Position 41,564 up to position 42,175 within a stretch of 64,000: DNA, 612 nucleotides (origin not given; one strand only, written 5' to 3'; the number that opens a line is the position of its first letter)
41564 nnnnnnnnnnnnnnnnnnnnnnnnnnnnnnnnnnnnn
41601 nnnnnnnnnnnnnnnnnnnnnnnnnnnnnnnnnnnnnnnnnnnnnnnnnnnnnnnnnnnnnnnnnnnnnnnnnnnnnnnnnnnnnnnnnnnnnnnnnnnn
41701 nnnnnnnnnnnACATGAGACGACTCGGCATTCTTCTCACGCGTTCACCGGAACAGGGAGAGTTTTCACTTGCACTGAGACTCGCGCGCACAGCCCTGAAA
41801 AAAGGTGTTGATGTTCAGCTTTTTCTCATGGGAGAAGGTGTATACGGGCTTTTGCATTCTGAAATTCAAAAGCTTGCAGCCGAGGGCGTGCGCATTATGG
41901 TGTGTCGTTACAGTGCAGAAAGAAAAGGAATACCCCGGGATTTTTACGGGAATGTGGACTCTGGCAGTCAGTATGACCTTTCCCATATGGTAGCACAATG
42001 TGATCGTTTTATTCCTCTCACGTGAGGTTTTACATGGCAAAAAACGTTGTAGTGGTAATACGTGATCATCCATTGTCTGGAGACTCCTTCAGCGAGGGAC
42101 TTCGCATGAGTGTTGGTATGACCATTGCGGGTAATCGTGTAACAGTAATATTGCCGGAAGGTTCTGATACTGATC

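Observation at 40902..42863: Compact MoeB/ThiF - DsrE - DsrF - DsrH - TusA sulfur-trafficking operon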

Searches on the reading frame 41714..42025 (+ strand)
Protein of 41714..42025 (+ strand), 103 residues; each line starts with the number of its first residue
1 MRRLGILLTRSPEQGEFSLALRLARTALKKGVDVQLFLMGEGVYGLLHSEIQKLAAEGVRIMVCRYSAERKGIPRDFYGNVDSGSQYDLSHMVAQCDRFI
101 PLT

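Call 3: search_protein_families(library=pfam, proteins=[window:41714-42025:+], max_evalue=0.01)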
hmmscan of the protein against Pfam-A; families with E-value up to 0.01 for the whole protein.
window:41714-42025:+ (103 aa): 1 family
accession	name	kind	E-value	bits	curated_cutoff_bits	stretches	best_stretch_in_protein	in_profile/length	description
PF02635.20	DsrE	-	2.8e-12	47.3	22.7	1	4-100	3-114/116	DsrE/DsrF-like family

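Call 4: search_protein_families(library=ncbifam, proteins=[window:41714-42025:+], max_evalue=0.01)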
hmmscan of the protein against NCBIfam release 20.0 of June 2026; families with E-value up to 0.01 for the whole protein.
window:41714-42025:+ (103 aa): 2 families
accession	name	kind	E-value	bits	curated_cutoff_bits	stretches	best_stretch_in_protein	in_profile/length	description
TIGR03012.1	sulf_tusD_dsrE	equivalog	0.0012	18.7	89.25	0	6-74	4-87/127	sulfurtransferase complex subunit TusD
TIGR03011.1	sulf_tusB_dsrH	equivalog_domain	0.0028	17.8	49.2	1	6-76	2-69/95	sulfurtransferase complex subunit TusB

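Call 7: find_encoding_contigs(protein=window:41714-42025:+, flank=10000, max_places=6)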
Protein window:41714-42025:+ (103 aa): no gene with exactly this product is on record in the collection.

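Call 8: find_homologous_proteins(query=window:41714-42022:+, max_evalue=0.001)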
Query window:41714-42022:+ (103 aa): 1 proteins with E <= 0.001 among 5 candidates.
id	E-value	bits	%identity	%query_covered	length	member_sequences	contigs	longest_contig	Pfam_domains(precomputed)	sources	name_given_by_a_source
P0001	1.1e-60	220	100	100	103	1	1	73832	PF02635.21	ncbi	-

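Call 12: search_solved_structures(query=P0001, max_evalue=10, show_alignments=2)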
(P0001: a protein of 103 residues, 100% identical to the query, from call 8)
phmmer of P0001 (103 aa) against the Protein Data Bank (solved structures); distinct sequences matched with E-value up to 10: 52.
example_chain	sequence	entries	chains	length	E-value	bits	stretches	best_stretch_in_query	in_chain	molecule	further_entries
1jx7_A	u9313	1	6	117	0.42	14.4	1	18-99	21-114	HYPOTHETICAL PROTEIN YCHN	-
4hhu_A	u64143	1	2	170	0.58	14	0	3-43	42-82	OR280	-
1vyw_A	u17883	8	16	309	0.6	13.9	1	38-77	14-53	CELL DIVISION PROTEIN KINASE 2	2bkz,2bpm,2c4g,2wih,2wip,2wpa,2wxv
2jgz_A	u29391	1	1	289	0.6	13.9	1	39-77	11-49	CELL DIVISION PROTEIN KINASE 2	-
9i9j_K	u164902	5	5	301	0.61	13.9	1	38-77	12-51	Cyclin-dependent kinase 2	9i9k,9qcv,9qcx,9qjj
7nvq_A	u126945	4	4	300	0.62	13.9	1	38-77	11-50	Cyclin-dependent kinase 2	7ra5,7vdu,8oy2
4eoq_A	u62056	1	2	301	0.62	13.9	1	38-77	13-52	Cyclin-dependent kinase 2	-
8yng_A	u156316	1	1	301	0.62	13.8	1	38-77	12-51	Cyclin-dependent kinase 2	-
4eos_A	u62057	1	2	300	0.63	13.8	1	39-77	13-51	Cyclin-dependent kinase 2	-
1e9h_A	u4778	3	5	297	0.63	13.8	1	39-77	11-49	CELL DIVISION PROTEIN KINASE 2 | Cyclin-dependent kinase 2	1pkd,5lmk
1h1p_A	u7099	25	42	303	0.63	13.8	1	38-77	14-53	CELL DIVISION PROTEIN KINASE 2 | CYCLIN-DEPENDENT KINASE 2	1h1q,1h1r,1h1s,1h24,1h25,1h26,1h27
4eop_A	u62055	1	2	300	0.63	13.8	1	39-77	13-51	Cyclin-dependent kinase 2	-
4eoo_A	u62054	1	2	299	0.63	13.8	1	39-77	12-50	Cyclin-dependent kinase 2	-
5k4j_A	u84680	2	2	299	0.63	13.8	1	39-77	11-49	Cyclin-dependent kinase 2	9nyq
3pj8_A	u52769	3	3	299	0.63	13.8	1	39-77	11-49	Cell division protein kinase 2 | Cyclin-dependent kinase 2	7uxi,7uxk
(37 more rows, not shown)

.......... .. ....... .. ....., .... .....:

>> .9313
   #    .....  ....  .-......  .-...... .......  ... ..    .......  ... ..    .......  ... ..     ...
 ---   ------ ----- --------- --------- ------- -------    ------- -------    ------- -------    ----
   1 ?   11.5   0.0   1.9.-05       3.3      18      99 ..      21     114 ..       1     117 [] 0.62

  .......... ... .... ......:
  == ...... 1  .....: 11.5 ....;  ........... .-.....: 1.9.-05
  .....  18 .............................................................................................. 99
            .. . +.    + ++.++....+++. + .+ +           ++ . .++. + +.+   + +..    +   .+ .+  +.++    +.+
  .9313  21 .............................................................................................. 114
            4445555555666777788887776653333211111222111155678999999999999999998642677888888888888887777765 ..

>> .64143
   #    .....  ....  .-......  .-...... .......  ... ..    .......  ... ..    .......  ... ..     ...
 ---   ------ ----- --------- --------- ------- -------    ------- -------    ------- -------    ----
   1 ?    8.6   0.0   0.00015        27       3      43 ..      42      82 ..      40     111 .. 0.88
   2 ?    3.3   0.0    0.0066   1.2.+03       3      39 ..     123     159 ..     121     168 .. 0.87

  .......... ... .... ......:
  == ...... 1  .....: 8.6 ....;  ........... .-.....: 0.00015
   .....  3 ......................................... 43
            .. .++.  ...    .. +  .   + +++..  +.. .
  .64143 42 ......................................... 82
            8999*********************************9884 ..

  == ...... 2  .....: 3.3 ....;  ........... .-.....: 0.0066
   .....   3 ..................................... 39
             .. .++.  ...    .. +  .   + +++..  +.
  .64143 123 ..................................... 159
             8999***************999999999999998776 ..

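Call 49: search_solved_structures(query=A2, max_evalue=1, show_alignments=2)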
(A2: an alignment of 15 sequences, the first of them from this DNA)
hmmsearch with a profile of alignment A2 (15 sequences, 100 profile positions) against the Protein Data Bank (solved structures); distinct sequences matched with E-value up to 1: 4.
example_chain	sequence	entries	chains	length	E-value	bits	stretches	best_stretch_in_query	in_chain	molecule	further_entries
1jx7_A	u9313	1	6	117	0.0012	22.1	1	19-99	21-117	HYPOTHETICAL PROTEIN YCHN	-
2hy5_A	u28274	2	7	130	0.0017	21.6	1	1-44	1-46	Putative sulfurtransferase dsrE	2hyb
3mc3_A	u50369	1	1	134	0.019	18.2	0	54-81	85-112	DsrE/DsrF-like family protein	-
2d1p_A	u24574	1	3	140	0.043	17.1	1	11-47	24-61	Hypothetical UPF0163 protein yheN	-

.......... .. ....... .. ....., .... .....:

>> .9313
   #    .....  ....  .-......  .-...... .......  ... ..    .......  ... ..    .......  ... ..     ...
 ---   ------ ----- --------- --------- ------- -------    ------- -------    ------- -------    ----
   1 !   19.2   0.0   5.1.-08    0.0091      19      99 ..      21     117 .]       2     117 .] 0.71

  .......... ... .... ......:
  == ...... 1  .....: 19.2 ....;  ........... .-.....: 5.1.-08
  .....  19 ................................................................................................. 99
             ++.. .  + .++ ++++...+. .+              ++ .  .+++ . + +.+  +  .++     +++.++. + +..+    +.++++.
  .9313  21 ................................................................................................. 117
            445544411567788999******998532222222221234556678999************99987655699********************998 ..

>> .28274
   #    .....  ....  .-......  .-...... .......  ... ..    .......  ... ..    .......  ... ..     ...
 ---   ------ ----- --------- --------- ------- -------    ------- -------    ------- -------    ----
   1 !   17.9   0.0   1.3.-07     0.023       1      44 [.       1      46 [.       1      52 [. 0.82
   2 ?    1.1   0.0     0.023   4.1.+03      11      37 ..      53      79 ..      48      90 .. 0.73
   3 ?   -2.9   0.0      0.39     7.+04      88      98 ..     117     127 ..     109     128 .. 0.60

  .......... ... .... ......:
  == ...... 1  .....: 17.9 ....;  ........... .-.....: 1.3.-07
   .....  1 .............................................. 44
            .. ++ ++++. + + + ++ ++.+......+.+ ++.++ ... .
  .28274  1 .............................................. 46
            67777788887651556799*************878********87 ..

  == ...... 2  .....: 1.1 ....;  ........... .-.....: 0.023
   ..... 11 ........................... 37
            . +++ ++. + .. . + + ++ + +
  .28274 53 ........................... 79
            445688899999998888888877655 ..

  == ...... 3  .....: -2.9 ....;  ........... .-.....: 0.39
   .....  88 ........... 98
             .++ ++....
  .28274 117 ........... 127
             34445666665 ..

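Call 76: search_protein_families(library=ncbifam, proteins=[L002:4174-5418:+, L002:5450-5728:+, L002:5735-5980:+, L002:6835-7773:+, L002:7781-8194:+, L002:8194-8499:+, L002:8510-8851:+, L002:8859-9128:+, L002:9211-9561:+, L002:9576-9923:+], max_evalue=0.001)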
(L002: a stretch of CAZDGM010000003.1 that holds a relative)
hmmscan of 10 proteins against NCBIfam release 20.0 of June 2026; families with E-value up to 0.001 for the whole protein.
L002:4174-5418:+ (415 aa): 41 families (the best 25 are shown)
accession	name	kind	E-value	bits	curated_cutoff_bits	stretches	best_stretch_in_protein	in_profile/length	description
NF006050.0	PRK08197.1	equivalog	3.4e-91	306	303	1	1-386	3-389/406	threonine synthase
TIGR00260.1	thrC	equivalog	1.4e-88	297.3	167.1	1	56-383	1-340/340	threonine synthase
NF004170.0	PRK05638.1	equivalog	5.9e-62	209.7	421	1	7-382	2-359/442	threonine synthase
NF006205.0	PRK08329.1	equivalog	2.2e-43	148.6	358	1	7-381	2-346/347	threonine synthase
NF005035.0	PRK06450.1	equivalog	1.3e-42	145.8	301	1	8-381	5-337/338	threonine synthase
NF004996.0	PRK06381.1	equivalog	3.8e-38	131.3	266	1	77-377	15-317/319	threonine synthase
TIGR01127.1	ilvA_1Cterm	equivalog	1.7e-24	86.6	378.75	1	78-377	1-284/380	threonine ammonia-lyase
NF006390.0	PRK08639.1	equivalog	4.5e-18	65.4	421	1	77-377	25-313/418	threonine ammonia-lyase IlvA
TIGR03844.1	cysteate_syn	equivalog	4.6e-18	65.2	324.9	1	7-382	3-383/398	cysteate synthase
NF005680.0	PRK07476.1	equivalog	1.4e-17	63.7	413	1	75-382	21-314/326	hydroxyectoine utilization dehydratase EutB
NF006389.0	PRK08638.1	equivalog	7.5e-17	61.2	453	1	78-363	28-301/333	bifunctional threonine ammonia-lyase/L-serine ammonia-lyase TdcB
NF006058.0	PRK08206.1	equivalog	1.6e-15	56.6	276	1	122-360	112-356/402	diaminopropionate ammonia-lyase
NF005292.0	PRK06815.1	equivalog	4.9e-15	55.4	371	1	75-373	19-304/320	threonine/serine dehydratase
NF006094.0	PRK08246.1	subfamily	5.4e-15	55.6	331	1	78-352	24-279/310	serine/threonine dehydratase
NF005600.0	PRK07334.1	equivalog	9.5e-15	54.1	496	1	75-353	26-289/408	threonine ammonia-lyase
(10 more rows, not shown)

L002:5450-5728:+ (93 aa): 4 families
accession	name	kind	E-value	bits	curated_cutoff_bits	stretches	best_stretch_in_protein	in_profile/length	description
NF041918.1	SAMP1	equivalog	7.7e-17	61.6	60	1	20-91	19-91/91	ubiquitin-like small modifier protein 1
TIGR01687.1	moaD_arch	subfamily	1.3e-16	60.8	49.5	1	4-91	2-88/88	MoaD family protein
NF053661.1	Urm1_like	equivalog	1.2e-07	31.9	70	1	9-91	6-79/79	Urm1-like protein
TIGR01682.1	moaD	equivalog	5.4e-05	23.9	66.15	1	20-91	21-80/80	molybdopterin converting factor subunit 1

L002:5735-5980:+ (82 aa): 1 family
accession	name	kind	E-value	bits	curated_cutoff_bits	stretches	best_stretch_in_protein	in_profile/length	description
TIGR02314.1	ABC_MetN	equivalog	3.4e-05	23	499.7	1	11-74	271-338/343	methionine ABC transporter ATP-binding protein MetN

L002:6835-7773:+ (313 aa): 43 families (the best 25 are shown)
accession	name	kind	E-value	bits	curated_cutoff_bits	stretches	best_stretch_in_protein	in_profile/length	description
TIGR01138.1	cysM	equivalog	1.3e-121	405.7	394.2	1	18-309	2-289/290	cysteine synthase B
TIGR01136.1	cysKM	subfamily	1e-114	383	344.15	1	19-310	2-299/299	cysteine synthase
NF008735.0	PRK11761.1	equivalog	1.1e-100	336.7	413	1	16-311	4-295/296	cysteine synthase CysM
TIGR01139.1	cysK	equivalog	4.9e-99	331.3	350.95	1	19-310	2-298/298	cysteine synthase A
TIGR01137.1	cysta_beta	equivalog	1.8e-91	307.1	510.25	1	16-307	3-308/457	cystathionine beta-synthase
NF007989.0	PRK10717.1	equivalog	7.2e-79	265.3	387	1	16-308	6-316/334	cysteine synthase A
NF053679.1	CysteaSynCapA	equivalog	3.5e-67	226.5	600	1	15-306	7-316/329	cysteate synthase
TIGR03945.1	PLP_SbnA_fam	equivalog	1.1e-64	218.5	349.95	1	18-306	1-296/304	2,3-diaminopropionate biosynthesis protein SbnA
NF005292.0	PRK06815.1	equivalog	5.1e-21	75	371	1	19-220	16-207/320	threonine/serine dehydratase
NF004996.0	PRK06381.1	equivalog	5.3e-18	65.1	266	1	23-201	14-185/319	threonine synthase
TIGR01127.1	ilvA_1Cterm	equivalog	6e-18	65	378.75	1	25-228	1-194/380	threonine ammonia-lyase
NF052478.1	CystDsulMYC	equivalog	6.3e-18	65.2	600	1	35-306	32-322/354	L-cysteine desulfhydrase Cds1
NF006094.0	PRK08246.1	subfamily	1.4e-17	64.1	331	1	15-220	14-203/310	serine/threonine dehydratase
NF006389.0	PRK08638.1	equivalog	2.9e-17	62.6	453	1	15-267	17-259/333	bifunctional threonine ammonia-lyase/L-serine ammonia-lyase TdcB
NF005454.0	PRK07048.1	equivalog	1e-15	57.7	452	1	15-231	16-222/324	threo-3-hydroxy-L-aspartate ammonia-lyase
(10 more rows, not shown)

L002:7781-8194:+ (138 aa): 1 family
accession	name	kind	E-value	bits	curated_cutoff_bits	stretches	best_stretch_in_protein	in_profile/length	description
NF041370.1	desamp_Halo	equivalog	1.2e-27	96.4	130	1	2-121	2-121/133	desampylase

L002:8194-8499:+ (102 aa): 2 families
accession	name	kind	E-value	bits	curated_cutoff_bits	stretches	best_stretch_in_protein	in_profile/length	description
TIGR03012.1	sulf_tusD_dsrE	equivalog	0.00024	21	89.25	0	7-74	4-86/127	sulfurtransferase complex subunit TusD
TIGR03011.1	sulf_tusB_dsrH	equivalog_domain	0.00036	20.6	49.2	1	8-78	3-71/95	sulfurtransferase complex subunit TusB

L002:8510-8851:+ (114 aa): 2 families
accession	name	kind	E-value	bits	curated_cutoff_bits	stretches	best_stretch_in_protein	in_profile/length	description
TIGR03010.1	sulf_tusC_dsrF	equivalog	1.6e-05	24.8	94.15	1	4-112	2-114/116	sulfurtransferase complex subunit TusC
NF001238.0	PRK00211.1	equivalog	0.00017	21.5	79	1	1-112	1-117/119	sulfurtransferase complex subunit TusC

L002:8859-9128:+ (90 aa): 4 families
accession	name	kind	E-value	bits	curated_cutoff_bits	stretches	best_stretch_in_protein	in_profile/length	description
TIGR03011.1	sulf_tusB_dsrH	equivalog_domain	4.4e-14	52.4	49.2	1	5-90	2-95/95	sulfurtransferase complex subunit TusB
NF010035.0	PRK13510.1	equivalog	1.6e-05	25.1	104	1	4-90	2-95/95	sulfurtransferase complex subunit TusB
TIGR03010.1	sulf_tusC_dsrF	equivalog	2.8e-05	24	94.15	0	25-49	30-54/116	sulfurtransferase complex subunit TusC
NF001238.0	PRK00211.1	equivalog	0.00063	19.6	79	0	25-49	32-56/119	sulfurtransferase complex subunit TusC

L002:9211-9561:+ (117 aa): 2 families
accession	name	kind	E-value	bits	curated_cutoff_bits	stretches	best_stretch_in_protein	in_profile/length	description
TIGR03012.1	sulf_tusD_dsrE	equivalog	2.2e-10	40.4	89.25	1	4-117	2-127/127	sulfurtransferase complex subunit TusD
NF001237.0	PRK00207.1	equivalog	8.1e-08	32.3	92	1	6-86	5-87/128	sulfurtransferase complex subunit TusD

L002:9576-9923:+ (116 aa): 4 families
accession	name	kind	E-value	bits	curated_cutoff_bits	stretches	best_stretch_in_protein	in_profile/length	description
TIGR03010.1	sulf_tusC_dsrF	equivalog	3.5e-12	46.3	94.15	1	5-116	1-116/116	sulfurtransferase complex subunit TusC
NF001238.0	PRK00211.1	equivalog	4.3e-08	33.1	79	1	4-116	2-119/119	sulfurtransferase complex subunit TusC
TIGR03011.1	sulf_tusB_dsrH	equivalog_domain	8.9e-07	29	49.2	1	35-113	25-92/95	sulfurtransferase complex subunit TusB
NF010035.0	PRK13510.1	equivalog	0.00027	21.2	104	1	36-108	22-87/95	sulfurtransferase complex subunit TusB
